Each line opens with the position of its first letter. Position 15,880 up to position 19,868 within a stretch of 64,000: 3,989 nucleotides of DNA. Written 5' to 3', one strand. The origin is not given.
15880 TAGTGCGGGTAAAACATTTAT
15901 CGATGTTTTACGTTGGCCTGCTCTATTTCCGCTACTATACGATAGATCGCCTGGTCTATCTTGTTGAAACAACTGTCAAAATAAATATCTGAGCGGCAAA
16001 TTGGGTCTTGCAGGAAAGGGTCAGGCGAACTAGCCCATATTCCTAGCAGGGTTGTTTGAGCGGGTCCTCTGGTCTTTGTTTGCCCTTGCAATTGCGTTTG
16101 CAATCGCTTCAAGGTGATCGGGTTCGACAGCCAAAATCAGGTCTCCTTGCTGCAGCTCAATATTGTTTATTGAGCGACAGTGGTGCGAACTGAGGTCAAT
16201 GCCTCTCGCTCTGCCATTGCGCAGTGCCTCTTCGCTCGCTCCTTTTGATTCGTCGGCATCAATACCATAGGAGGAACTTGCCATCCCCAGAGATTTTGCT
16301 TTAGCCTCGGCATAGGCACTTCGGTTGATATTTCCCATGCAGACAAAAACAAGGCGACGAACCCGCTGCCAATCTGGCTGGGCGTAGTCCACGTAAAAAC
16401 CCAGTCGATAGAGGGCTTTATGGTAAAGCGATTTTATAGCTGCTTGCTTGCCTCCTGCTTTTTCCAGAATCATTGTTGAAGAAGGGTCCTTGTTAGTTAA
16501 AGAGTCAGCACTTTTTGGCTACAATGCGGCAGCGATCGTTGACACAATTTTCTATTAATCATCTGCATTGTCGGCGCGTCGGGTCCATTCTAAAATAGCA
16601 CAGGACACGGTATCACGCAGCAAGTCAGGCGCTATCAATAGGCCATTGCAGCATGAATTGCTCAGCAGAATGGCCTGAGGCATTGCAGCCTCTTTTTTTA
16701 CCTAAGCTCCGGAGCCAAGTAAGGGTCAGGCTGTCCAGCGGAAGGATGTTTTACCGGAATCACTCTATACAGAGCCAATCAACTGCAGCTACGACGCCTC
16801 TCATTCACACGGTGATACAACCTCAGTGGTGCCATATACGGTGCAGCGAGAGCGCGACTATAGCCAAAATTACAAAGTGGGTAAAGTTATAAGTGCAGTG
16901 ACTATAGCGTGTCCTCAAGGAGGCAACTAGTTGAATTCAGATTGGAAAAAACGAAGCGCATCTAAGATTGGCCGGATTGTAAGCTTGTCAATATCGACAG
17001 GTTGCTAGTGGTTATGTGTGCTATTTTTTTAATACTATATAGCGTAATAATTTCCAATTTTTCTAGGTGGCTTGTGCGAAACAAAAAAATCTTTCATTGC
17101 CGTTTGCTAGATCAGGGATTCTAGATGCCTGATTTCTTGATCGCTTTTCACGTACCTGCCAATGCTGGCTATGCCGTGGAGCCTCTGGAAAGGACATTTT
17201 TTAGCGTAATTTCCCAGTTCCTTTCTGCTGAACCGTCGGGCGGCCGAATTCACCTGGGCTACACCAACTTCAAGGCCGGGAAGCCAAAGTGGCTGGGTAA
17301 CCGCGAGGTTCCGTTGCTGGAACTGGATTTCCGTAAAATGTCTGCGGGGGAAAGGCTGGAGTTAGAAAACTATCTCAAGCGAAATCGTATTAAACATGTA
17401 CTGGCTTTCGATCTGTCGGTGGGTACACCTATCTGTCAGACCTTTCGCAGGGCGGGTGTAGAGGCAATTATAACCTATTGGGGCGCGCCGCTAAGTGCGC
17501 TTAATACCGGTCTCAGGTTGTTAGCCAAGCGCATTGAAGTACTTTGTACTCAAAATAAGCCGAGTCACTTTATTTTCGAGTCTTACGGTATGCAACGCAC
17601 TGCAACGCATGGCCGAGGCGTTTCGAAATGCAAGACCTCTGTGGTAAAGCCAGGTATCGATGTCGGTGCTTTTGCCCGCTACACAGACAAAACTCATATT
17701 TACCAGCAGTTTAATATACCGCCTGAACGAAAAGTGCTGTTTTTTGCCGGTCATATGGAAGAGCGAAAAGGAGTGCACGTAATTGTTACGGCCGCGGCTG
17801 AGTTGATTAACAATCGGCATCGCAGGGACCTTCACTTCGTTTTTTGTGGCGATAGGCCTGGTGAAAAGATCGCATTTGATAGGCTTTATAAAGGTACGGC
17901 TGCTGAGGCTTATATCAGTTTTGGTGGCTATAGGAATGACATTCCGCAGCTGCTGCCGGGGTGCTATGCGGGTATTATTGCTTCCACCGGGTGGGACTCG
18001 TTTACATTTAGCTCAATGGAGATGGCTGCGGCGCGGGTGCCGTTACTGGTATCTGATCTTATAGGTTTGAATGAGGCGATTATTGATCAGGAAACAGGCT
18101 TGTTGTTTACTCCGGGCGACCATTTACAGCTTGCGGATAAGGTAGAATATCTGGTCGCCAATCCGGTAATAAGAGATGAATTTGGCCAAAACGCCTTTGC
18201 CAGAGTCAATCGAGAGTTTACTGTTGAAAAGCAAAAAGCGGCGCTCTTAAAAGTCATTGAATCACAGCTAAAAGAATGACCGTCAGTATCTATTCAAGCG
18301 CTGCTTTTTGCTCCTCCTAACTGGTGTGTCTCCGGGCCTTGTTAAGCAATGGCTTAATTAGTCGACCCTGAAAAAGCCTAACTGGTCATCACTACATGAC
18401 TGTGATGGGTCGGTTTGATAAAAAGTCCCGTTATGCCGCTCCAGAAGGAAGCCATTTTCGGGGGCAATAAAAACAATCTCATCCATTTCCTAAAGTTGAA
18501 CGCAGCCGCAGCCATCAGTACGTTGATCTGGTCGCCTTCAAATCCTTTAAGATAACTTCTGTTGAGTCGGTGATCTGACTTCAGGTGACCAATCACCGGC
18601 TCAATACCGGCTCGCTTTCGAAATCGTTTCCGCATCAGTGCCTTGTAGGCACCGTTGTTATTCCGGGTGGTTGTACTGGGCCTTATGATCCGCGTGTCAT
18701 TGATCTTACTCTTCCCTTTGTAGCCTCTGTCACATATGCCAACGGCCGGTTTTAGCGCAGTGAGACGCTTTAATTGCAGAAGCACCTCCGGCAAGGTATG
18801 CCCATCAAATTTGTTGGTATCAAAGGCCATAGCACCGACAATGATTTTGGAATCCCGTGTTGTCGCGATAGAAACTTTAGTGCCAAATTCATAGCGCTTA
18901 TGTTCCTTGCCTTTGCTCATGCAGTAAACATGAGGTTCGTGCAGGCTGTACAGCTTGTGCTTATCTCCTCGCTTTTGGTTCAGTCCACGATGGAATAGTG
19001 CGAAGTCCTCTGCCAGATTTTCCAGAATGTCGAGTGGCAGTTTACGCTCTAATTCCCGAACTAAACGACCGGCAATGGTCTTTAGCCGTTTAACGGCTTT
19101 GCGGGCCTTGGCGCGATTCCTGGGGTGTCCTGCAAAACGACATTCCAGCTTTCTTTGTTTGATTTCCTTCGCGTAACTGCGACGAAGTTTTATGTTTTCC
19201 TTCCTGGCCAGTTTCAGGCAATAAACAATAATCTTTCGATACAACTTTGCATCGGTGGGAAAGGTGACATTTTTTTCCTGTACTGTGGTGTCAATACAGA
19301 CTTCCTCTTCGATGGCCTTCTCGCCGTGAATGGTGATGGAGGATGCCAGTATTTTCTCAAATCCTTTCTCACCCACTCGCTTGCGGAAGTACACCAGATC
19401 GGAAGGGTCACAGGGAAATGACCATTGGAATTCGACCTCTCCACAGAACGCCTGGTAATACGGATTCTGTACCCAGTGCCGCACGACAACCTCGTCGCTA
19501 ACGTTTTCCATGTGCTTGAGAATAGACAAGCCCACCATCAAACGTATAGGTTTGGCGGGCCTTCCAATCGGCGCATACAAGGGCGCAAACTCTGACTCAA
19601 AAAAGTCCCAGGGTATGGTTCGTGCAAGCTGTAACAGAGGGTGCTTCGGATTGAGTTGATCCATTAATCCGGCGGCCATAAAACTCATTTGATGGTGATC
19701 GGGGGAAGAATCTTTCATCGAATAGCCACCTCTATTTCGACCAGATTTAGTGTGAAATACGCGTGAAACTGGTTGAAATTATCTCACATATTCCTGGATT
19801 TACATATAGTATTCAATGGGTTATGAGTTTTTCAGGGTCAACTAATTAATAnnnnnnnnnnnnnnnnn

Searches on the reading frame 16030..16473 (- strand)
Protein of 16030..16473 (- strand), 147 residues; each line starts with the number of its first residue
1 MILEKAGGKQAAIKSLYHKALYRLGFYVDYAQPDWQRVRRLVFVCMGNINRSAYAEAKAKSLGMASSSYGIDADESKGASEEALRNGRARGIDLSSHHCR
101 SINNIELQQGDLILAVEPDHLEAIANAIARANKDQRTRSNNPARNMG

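Call 9: search_protein_families(library=ncbifam, proteins=[window:16030-16473:-], max_evalue=1e-12)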
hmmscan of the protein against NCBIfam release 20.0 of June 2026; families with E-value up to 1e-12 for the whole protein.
window:16030-16473:- (147 aa): 0 families

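Call 76: search_protein_families(library=pfam, proteins=[window:16030-16473:-], max_evalue=0.00001)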
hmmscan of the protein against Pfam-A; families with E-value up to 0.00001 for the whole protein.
window:16030-16473:- (147 aa): 1 family
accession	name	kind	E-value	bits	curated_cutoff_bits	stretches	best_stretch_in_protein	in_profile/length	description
PF01451.26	LMWPc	-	3.9e-11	43.8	23.2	1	42-130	2-98/144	Low molecular weight phosphotyrosine protein phosphatase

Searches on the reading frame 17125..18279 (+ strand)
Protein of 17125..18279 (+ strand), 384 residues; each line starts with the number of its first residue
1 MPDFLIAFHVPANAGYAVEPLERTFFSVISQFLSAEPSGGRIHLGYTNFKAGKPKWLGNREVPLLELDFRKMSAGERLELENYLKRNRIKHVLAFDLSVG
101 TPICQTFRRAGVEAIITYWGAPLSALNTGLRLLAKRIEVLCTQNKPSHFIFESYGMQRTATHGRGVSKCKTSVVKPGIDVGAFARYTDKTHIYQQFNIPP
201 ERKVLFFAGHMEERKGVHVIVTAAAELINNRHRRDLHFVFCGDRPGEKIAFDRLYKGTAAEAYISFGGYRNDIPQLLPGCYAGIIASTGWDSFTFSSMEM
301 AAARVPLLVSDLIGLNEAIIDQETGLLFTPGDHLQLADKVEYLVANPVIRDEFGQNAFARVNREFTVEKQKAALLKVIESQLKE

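Call 5: search_protein_families(library=pfam, proteins=[window:17125-18279:+], max_evalue=0.01)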
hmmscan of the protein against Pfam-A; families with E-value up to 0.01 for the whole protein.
window:17125-18279:+ (384 aa): 4 families
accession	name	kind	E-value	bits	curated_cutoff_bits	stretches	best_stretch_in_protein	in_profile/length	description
PF00534.26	Glycos_transf_1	-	2.7e-21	76.3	26.4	1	190-358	3-170/172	Glycosyl transferases group 1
PF13692.12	Glyco_trans_1_4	-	1.3e-20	74.5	27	1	202-346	1-142/142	Glycosyl transferases group 1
PF13524.12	Glyco_trans_1_2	-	4e-06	27.3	25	1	289-374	59-142/144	Glycosyl transferase-like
PF20706.3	GT4-conflict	-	2.2e-05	24.1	26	1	199-322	194-323/385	Family 4 Glycosyltransferase in conflict systems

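Call 7: search_protein_families(library=ncbifam, proteins=[window:17125-18279:+], max_evalue=0.01)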
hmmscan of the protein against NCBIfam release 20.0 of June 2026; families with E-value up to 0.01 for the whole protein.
window:17125-18279:+ (384 aa): 22 families
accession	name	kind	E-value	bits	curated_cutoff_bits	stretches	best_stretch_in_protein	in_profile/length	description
TIGR03449.1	mycothiol_MshA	equivalog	1.1e-18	67.3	462.5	1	165-380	184-402/406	D-inositol-3-phosphate glycosyltransferase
TIGR03088.1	stp2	hypoth_equivalog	1.3e-16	60.6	409.05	1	149-379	140-371/374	TIGR03088 family PEP-CTERM/XrtA system glycosyltransferase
TIGR03999.1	thiol_BshA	equivalog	1.5e-14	53.7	273.7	1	170-370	168-362/375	N-acetyl-alpha-D-glucosaminyl L-malate synthase BshA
TIGR02149.1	glgA_Coryne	subfamily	9.6e-14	51.3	302.4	1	167-369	167-378/391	glycogen synthase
NF007640.0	PRK10307.1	subfamily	4.1e-11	42.4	276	1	156-247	182-271/411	WcaI family glycosyltransferase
TIGR04157.1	glyco_rSAM_CFB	subfamily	4.5e-11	42.4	400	1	148-370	172-398/406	TIGR04157 family glycosyltransferase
TIGR04063.1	stp3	hypoth_equivalog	9.3e-11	41.2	442.05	2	300-371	314-385/397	TIGR04063 family PEP-CTERM/XrtA system glycosyltransferase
NF041876.1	EPS_EpsE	equivalog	3.7e-10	39.6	400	1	170-371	187-386/389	exopolysaccharide biosynthesis GT4 family glycosyltransferase EpsE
NF047684.1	TeichurnBiosyTuaC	equivalog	7.1e-10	38.4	550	1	165-377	181-385/391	teichuronic acid biosynthesis protein TuaC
NF012028.0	PRK15484.1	subfamily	1.6e-09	37.4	618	1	166-330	158-328/380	lipopolysaccharide N-acetylglucosaminyltransferase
NF038229.1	Glyco4_Geo_Pelo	equivalog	1.7e-09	37.2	400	1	98-380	66-335/338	GPMC system family 4 glycosyltransferase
NF038298.1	EPS_HpsO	equivalog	5.5e-09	35.3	575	1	285-368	292-374/388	hormogonium polysaccharide biosynthesis glycosyltransferase HpsO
NF038295.1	EPS_HpsP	equivalog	6.9e-09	35.2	550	1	182-369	187-375/388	hormogonium polysaccharide biosynthesis glycosyltransferase HpsP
NF053787.1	GlcN_PG_synth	equivalog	2.8e-08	33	480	1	172-376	167-354/361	N-acetylglucosaminyl phosphatidylglycerol synthase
NF047881.1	glyco_SdgB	exception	3.2e-07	29.4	800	1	215-362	334-478/496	serine-aspartate repeat adhesin O-glycosyltransferase SdgB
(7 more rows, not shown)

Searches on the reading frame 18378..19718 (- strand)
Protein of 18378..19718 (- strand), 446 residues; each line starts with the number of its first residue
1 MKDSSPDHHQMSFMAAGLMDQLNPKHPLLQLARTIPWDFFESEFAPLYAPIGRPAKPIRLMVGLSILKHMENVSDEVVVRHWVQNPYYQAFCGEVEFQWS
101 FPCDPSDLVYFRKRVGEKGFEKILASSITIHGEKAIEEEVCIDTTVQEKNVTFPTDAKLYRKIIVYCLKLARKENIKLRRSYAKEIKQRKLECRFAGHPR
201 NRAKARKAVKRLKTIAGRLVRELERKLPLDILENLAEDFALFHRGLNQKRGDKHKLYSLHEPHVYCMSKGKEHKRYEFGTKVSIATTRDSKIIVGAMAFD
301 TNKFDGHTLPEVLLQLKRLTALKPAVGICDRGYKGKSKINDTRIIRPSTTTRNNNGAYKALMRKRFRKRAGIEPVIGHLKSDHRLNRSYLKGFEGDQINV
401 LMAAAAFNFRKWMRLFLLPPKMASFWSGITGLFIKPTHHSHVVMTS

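Call 5: search_protein_families(library=pfam, proteins=[window:18378-19718:-], max_evalue=0.01)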
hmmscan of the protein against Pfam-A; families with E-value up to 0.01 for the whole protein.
window:18378-19718:- (446 aa): 4 families
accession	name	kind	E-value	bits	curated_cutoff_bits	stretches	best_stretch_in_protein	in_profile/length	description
PF05598.16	DUF772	-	2.7e-14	53.4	23.1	1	52-125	1-72/74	Transposase domain (DUF772)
PF01609.27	DDE_Tnp_1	-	1.5e-11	44.9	23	1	269-409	25-200/200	Transposase DDE domain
PF13751.12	DDE_Tnp_1_6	-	1.6e-06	28.9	25.1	1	350-412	61-124/125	Transposase DDE domain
PF13701.12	DDE_Tnp_1_4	-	0.0005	18.9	34.7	1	353-422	313-383/435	Transposase DDE domain group 1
